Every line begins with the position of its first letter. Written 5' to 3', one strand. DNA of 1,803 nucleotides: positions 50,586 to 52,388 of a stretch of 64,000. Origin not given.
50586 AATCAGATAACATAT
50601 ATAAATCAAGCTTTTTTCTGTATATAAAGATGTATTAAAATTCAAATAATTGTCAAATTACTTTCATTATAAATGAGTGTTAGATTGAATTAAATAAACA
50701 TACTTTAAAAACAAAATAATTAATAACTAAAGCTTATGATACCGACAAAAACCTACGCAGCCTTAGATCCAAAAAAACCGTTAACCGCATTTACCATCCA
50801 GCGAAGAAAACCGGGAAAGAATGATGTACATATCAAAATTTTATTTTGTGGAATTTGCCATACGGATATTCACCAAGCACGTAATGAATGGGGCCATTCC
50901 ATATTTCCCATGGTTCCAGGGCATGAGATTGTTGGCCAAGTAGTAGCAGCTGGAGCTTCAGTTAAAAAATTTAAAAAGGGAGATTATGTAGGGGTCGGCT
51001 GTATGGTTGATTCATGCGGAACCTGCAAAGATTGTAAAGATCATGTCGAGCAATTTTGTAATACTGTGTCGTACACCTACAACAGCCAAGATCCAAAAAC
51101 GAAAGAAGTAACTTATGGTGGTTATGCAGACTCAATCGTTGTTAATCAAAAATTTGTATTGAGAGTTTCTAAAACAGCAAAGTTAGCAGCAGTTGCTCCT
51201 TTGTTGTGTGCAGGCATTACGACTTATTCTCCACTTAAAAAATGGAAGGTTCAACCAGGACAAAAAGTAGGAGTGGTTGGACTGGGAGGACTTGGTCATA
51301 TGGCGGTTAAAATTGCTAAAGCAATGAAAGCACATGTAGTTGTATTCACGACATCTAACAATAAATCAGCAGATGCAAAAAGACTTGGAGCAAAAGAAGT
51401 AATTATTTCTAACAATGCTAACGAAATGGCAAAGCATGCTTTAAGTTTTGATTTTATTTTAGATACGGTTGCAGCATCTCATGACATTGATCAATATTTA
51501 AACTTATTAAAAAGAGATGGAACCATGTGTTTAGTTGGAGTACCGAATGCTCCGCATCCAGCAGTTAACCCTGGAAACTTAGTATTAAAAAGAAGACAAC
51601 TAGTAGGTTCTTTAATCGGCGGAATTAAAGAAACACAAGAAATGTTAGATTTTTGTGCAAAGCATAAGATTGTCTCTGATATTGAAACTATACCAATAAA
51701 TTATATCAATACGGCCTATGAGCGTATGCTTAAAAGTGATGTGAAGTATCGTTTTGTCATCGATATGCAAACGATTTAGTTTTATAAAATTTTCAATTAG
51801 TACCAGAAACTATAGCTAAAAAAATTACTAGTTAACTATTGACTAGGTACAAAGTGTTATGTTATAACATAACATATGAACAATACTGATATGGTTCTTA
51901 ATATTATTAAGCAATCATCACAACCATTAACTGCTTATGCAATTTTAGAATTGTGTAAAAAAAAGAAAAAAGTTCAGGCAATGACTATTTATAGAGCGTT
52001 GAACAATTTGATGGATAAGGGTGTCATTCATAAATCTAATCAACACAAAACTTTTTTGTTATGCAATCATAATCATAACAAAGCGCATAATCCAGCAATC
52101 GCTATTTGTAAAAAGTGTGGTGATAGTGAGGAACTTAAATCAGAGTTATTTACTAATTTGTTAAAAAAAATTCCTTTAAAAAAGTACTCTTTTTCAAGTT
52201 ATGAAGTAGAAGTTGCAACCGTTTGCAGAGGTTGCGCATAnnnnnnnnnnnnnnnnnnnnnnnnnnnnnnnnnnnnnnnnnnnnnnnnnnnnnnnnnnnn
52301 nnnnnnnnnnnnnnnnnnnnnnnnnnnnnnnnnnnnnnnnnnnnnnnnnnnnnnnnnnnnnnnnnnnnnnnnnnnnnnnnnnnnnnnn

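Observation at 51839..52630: Zur operon with an unknown His-rich 3-TM protein in place of znuABC: candidate new zinc transporter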

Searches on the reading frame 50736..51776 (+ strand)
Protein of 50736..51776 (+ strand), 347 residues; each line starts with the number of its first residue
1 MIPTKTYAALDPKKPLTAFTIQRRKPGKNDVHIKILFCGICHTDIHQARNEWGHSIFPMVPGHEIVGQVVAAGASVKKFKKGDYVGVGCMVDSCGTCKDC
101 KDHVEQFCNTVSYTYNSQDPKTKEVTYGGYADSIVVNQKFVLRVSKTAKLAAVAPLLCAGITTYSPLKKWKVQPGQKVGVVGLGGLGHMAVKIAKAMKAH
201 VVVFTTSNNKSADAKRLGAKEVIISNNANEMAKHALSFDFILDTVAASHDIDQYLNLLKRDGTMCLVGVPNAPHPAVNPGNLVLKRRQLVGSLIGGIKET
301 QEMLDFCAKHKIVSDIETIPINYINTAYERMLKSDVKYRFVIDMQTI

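Call 5: search_protein_families(library=pfam, proteins=[window:50736-51776:+], max_evalue=1)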
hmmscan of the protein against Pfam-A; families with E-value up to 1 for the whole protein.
window:50736-51776:+ (347 aa): 13 families
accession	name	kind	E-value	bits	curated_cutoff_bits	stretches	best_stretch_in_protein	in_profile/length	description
PF00107.32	ADH_zinc_N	-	5e-27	94.8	31.8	1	185-308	1-128/129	Zinc-binding dehydrogenase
PF08240.17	ADH_N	-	2.5e-24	85.9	23.5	1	27-145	1-103/104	Alcohol dehydrogenase GroES-like domain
PF16912.11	Glu_dehyd_C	-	9.4e-07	29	34.9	1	177-302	33-168/211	Glucose dehydrogenase C-terminus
PF13602.12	ADH_zinc_N_2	-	2.3e-06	29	27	1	217-331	1-123/134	Zinc-binding dehydrogenase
PF01262.27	AlaDh_PNT_C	-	6.6e-06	26.1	23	1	174-246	28-101/214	Alanine dehydrogenase/PNT, C-terminal domain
PF02826.25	2-Hacid_dh_C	-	1.7e-05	24.7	25.1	1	175-221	36-82/178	D-isomer specific 2-hydroxyacid dehydrogenase, NAD binding domain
PF03446.21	NAD_binding_2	-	0.00017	22.1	21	1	177-256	1-74/161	NAD binding domain of 6-phosphogluconate dehydrogenase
PF22660.2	RS_preATP-grasp-like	-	0.00099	19.9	27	1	176-223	2-47/98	Ribonucleotide synthetase preATP-grasp domain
PF02353.26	CMAS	-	0.04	13.7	27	1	167-217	55-104/273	Mycolic acid cyclopropane synthetase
PF06385.17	Baculo_LEF-11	-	0.082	13.9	22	1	289-343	10-63/93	Baculovirus LEF-11 protein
PF09141.16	Talin_middle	-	0.14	12.6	25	1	195-235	61-101/161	Talin, middle domain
PF01488.26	Shikimate_DH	-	0.15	12.6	24.3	1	175-251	12-89/138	Shikimate / quinate 5-dehydrogenase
PF02225.27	PA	-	0.15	12.6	23.9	1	196-232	24-63/95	PA domain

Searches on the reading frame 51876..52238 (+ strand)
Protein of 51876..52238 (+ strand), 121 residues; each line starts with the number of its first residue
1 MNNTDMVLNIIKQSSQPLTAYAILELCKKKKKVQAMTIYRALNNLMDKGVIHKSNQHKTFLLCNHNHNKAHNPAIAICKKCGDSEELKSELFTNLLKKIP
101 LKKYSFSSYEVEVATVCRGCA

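Call 5: search_protein_families(library=pfam, proteins=[window:51876-52238:+], max_evalue=1)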
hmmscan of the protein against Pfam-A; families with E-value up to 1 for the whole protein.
window:51876-52238:+ (121 aa): 18 families
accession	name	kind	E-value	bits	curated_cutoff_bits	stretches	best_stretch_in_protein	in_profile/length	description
PF01475.25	FUR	-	5.1e-08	33.5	23.1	1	7-112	13-119/121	Ferric uptake regulator family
PF01978.25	TrmB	-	4.9e-05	23.5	25.6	1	17-58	22-59/68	Sugar-specific transcriptional regulator TrmB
PF03965.22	Penicillinase_R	-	5.5e-05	23.9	22.6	1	7-61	8-61/115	Penicillinase repressor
PF03551.20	PadR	-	0.002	18.5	27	1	7-57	1-53/75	Transcriptional regulator PadR-like family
PF14277.12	DUF4364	-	0.0034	17.6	26.9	1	6-59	4-58/162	Domain of unknown function (DUF4364)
PF08784.17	RPA_C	-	0.026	15.7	22.6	1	2-52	51-100/106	Replication protein A C terminal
PF22194.2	F-93_WHD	-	0.037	14.5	28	1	7-54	2-48/62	F-93, winged-helix domain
PF03962.21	Mnd1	-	0.059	14.1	23.5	1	7-53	1-47/60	Mnd1 HTH domain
PF20103.6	DUF6493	-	0.067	12.7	25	1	55-94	265-304/317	Domain of unknown function (DUF6493)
PF08461.16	HTH_12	-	0.073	13.5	21.4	1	6-58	2-55/66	Ribonuclease R winged-helix domain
PF24033.1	DUF7342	-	0.1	13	31.6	1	4-91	4-86/150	Family of unknown function (DUF7342)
PF23242.1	AAA_lid_TRIP13_C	-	0.11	13.2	27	1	38-90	8-60/110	TRIP13-like, AAA+ ATPase lid C-terminal domain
PF00392.27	GntR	-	0.11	12.6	27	1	30-58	33-61/64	Bacterial regulatory proteins, gntR family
PF07357.16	DRAT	-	0.15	11.6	25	1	18-64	152-198/256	Dinitrogenase reductase ADP-ribosyltransferase (DRAT)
PF21933.2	MCM5_C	-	0.16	12.4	27.2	1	25-58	24-55/59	MCM5, C-terminal domain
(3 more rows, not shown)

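Call 6: search_protein_families(library=ncbifam, proteins=[window:51876-52238:+], max_evalue=1)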
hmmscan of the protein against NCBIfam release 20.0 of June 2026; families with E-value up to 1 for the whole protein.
window:51876-52238:+ (121 aa): 14 families
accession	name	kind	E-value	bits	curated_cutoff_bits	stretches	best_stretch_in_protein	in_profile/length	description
NF008646.0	PRK11639.1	equivalog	1.7e-16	60.4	167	1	7-120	31-146/171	zinc uptake transcriptional repressor Zur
NF051892.1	TransRegFurBacil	equivalog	9.7e-09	35.4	220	1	8-120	28-143/149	ferric iron uptake transcriptional regulator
NF047406.1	TransRegPerRTherm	equivalog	2.4e-06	27.8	200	1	6-120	12-125/130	manganese-dependent transcriptional regulator PerR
NF052545.1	TransRegPerRClab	equivalog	0.00017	21.6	180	1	19-120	34-134/138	transcriptional regulator PerR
NF006999.0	PRK09462.1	equivalog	0.00054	19.6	146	1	26-101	43-116/148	ferric iron uptake transcriptional regulator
TIGR02018.2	his_ut_repres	equivalog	0.0054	16.1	220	1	32-68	34-70/226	histidine utilization transcriptional repressor HutC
NF053606.1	Sta1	subfamily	0.0072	16.4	80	1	29-57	42-70/100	Sta1 family transcriptional regulator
NF005061.0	PRK06474.1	equivalog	0.0076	16.2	121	1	20-58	26-64/178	hypothetical protein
NF040939.2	trans_reg_lrs14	equivalog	0.029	14.4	90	1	4-57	22-72/103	Lrs14 family HTH-type transcriptional regulator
NF003210.0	PRK04172.1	equivalog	0.035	12.9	350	1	16-114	132-225/496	phenylalanine--tRNA ligase subunit alpha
TIGR02063.1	RNase_R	equivalog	0.04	12.2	597.85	1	3-65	3-65/711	ribonuclease R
TIGR02698.1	CopY_TcrY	equivalog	0.063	13.5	121.95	1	9-64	11-65/130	CopY/TcrY family copper transport repressor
NF000244.1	MecI_of_mecC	exception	0.072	13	250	1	16-62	23-69/125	mecC-type methicillin resistance repressor MecI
NF012168.1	BlaI_of_BCL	exception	0.075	13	180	1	7-62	13-67/121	penicillinase repressor BlaI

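Call 89: search_solved_structures(query=window:51876-52238:+, max_evalue=0.01, show_alignments=2)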
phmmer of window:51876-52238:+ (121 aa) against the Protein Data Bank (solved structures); distinct sequences matched with E-value up to 0.01: 3.
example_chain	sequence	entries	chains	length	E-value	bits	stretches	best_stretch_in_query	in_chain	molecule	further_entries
7dh7_A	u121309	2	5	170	3.2e-11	46.3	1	7-121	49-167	Transcriptional regulator fur family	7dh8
4mtd_A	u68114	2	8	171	1.9e-10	43.8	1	7-120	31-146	Zinc uptake regulation protein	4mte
6dk4_A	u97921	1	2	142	0.00091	22.3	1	7-88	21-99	Ferric uptake regulation protein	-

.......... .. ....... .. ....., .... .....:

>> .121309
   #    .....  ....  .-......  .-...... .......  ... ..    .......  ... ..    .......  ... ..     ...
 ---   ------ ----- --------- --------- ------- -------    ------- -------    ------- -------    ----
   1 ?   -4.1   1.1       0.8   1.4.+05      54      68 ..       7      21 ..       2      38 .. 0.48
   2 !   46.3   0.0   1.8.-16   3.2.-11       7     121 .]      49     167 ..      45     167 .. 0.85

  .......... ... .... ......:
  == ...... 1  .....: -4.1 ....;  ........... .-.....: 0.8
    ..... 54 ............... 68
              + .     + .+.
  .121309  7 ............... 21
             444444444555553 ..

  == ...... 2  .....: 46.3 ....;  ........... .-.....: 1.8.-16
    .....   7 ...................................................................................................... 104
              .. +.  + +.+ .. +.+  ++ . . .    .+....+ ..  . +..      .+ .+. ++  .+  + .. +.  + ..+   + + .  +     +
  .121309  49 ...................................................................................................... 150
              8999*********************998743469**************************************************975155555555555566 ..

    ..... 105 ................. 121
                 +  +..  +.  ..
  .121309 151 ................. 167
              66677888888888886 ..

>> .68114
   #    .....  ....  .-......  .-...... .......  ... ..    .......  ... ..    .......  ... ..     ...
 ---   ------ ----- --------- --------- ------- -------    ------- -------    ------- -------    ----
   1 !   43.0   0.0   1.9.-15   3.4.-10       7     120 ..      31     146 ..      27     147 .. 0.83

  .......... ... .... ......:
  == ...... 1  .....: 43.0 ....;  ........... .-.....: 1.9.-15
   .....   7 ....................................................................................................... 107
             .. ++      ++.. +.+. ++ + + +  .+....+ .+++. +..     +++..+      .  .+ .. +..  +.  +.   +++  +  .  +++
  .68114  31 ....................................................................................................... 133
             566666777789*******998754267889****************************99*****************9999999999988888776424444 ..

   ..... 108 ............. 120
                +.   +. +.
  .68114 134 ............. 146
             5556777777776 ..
